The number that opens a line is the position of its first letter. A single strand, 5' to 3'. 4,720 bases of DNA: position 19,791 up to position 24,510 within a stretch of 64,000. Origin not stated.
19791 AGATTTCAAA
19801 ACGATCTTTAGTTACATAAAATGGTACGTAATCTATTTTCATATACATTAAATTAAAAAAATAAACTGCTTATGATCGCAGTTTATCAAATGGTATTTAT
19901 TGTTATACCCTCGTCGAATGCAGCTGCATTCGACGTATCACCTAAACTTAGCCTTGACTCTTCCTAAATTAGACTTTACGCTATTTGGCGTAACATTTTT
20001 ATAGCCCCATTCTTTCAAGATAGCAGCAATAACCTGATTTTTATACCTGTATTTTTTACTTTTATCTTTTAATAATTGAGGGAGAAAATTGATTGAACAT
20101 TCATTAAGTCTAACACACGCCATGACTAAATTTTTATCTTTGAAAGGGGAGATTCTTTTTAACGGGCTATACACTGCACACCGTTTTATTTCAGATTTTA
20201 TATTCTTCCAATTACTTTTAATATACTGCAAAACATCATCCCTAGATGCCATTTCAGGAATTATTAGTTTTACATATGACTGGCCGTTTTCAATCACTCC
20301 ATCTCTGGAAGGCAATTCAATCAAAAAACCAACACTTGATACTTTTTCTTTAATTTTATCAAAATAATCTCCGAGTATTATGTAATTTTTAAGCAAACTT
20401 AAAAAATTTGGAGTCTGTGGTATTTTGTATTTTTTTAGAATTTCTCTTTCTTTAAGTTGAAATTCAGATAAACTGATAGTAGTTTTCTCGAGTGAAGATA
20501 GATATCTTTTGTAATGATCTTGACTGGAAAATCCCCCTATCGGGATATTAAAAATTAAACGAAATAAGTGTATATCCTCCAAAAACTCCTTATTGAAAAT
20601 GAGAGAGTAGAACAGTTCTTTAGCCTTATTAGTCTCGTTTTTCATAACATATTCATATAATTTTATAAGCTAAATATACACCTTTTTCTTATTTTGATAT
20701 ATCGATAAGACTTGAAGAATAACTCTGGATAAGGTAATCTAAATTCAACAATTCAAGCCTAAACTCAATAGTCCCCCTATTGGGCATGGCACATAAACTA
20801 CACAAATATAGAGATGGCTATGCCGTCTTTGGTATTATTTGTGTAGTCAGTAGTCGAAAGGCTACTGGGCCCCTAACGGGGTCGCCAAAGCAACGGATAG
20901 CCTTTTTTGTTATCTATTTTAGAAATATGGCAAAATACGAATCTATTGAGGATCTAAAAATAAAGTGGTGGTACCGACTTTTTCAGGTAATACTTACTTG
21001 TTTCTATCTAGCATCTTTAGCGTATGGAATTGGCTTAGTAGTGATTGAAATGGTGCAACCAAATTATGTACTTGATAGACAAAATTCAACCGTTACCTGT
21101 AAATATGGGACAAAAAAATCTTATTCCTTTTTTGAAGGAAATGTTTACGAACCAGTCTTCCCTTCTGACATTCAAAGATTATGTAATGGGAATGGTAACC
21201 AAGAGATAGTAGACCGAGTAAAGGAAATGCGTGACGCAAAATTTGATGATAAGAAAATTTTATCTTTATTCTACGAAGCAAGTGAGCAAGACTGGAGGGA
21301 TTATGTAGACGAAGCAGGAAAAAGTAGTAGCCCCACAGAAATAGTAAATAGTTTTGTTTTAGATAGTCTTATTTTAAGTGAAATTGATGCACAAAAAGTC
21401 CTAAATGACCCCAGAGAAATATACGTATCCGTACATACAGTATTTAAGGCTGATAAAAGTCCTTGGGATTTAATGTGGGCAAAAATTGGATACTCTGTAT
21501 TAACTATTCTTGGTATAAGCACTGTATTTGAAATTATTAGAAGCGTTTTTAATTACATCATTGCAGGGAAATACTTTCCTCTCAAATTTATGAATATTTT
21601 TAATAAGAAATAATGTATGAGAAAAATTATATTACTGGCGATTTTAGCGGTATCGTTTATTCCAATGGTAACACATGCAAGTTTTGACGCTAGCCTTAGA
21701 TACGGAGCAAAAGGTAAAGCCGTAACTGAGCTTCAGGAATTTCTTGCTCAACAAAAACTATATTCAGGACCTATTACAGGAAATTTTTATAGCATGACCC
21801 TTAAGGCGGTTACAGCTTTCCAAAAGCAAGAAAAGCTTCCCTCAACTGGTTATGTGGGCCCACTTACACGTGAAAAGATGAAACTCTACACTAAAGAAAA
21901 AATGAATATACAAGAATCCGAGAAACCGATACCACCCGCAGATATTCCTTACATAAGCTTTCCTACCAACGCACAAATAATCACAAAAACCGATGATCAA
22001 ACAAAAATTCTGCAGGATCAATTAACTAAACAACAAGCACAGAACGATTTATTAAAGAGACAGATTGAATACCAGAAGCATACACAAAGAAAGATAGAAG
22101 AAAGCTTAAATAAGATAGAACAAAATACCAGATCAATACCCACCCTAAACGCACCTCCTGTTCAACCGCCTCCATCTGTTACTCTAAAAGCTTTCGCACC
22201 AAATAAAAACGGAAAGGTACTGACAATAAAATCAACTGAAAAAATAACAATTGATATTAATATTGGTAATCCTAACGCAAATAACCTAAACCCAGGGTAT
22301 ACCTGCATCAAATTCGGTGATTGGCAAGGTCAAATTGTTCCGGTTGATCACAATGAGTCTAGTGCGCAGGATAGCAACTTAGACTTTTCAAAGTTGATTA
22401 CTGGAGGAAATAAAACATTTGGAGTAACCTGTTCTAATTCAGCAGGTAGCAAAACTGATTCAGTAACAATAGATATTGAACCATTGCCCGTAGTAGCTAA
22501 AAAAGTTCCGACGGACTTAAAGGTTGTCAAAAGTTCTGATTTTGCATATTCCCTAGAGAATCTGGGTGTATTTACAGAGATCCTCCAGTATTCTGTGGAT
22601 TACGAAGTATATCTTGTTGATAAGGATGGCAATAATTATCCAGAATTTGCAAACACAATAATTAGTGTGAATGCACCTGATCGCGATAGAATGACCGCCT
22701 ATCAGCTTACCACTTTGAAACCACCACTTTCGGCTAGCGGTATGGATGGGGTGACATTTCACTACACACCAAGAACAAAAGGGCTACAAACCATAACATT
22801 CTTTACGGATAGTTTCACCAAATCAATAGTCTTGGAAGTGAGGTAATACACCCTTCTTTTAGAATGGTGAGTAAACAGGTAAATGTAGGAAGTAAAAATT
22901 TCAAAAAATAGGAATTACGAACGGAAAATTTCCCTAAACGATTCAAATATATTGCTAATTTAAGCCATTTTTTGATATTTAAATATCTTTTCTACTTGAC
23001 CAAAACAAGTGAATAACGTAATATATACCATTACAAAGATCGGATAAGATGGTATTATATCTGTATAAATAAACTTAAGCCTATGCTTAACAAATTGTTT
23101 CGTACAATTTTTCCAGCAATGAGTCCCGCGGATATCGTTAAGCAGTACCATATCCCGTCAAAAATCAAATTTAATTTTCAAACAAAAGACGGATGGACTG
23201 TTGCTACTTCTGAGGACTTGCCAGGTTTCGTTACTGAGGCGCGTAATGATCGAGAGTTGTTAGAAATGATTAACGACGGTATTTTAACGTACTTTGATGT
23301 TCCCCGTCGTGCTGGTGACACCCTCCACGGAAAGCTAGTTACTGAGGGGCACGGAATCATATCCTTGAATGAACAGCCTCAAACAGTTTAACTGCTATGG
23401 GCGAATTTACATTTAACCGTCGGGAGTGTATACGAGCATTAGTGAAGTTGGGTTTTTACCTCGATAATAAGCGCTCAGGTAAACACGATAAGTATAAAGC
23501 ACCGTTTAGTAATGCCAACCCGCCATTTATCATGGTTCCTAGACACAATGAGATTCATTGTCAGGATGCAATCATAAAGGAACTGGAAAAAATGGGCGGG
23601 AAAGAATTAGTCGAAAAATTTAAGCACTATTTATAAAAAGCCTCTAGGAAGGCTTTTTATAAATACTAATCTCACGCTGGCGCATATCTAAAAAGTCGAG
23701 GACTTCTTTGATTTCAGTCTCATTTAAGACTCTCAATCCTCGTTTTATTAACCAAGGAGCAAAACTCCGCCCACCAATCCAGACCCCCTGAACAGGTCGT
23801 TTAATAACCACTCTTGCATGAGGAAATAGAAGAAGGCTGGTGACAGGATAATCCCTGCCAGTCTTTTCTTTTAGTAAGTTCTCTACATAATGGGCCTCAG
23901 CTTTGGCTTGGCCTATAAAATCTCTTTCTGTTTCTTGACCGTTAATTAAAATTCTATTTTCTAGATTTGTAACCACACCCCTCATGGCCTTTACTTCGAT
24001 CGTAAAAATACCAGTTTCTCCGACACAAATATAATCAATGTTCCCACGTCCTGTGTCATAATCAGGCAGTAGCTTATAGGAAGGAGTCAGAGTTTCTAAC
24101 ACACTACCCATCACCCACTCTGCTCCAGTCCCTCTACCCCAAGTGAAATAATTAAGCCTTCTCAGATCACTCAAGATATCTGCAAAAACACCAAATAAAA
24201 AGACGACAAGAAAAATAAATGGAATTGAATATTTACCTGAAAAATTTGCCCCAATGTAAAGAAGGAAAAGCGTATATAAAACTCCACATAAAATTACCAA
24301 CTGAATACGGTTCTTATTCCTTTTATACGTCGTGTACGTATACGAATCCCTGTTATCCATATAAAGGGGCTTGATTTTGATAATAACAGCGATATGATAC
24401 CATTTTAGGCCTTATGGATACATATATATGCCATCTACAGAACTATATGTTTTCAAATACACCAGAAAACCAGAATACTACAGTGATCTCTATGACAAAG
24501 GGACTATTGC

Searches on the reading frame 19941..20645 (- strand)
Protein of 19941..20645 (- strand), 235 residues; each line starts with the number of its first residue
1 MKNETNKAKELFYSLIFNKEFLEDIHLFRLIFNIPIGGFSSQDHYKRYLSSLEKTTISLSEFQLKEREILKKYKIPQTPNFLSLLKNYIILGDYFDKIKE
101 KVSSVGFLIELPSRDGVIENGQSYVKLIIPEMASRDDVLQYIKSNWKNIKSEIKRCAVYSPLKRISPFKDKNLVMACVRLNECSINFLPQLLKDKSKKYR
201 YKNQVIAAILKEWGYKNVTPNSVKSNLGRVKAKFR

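Call 66: search_protein_families(library=pfam, proteins=[window:19941-20645:-], max_evalue=0.001)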
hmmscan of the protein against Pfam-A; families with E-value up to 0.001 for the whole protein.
window:19941-20645:- (235 aa): 1 family
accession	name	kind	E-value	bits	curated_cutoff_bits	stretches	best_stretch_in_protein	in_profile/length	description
PF13475.11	DUF4116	-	0.0004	20.3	24.9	0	170-193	1-24/49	Domain of unknown function (DUF4116)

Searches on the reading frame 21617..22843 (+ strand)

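Call 9: search_protein_families(library=pfam, proteins=[window:21617-22843:+], max_evalue=0.001)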
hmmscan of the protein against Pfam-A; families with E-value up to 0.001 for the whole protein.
window:21617-22843:+ (409 aa): 2 families
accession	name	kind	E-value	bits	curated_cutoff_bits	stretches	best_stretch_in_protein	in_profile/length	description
PF01471.23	PG_binding_1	-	1.2e-13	51.5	23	1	33-88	2-57/57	Putative peptidoglycan binding domain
PF13094.11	CENP-Q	-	0.00015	22.4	28.5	1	122-173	24-75/162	CENP-Q, a CENPA-CAD centromere complex subunit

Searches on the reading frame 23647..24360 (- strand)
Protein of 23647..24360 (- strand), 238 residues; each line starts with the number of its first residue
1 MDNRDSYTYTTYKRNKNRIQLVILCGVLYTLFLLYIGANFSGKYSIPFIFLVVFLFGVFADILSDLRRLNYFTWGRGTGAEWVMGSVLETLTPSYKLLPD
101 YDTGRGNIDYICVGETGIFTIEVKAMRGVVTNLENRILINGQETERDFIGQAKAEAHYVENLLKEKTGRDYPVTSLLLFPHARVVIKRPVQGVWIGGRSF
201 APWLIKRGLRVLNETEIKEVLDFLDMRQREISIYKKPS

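Call 66: search_protein_families(library=pfam, proteins=[window:23647-24360:-], max_evalue=0.001)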
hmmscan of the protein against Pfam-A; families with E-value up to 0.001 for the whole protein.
window:23647-24360:- (238 aa): 1 family
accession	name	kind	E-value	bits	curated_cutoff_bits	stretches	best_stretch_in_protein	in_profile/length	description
PF08378.17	NERD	-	1.1e-11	45.6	22.1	1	77-180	2-111/111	Nuclease-related domain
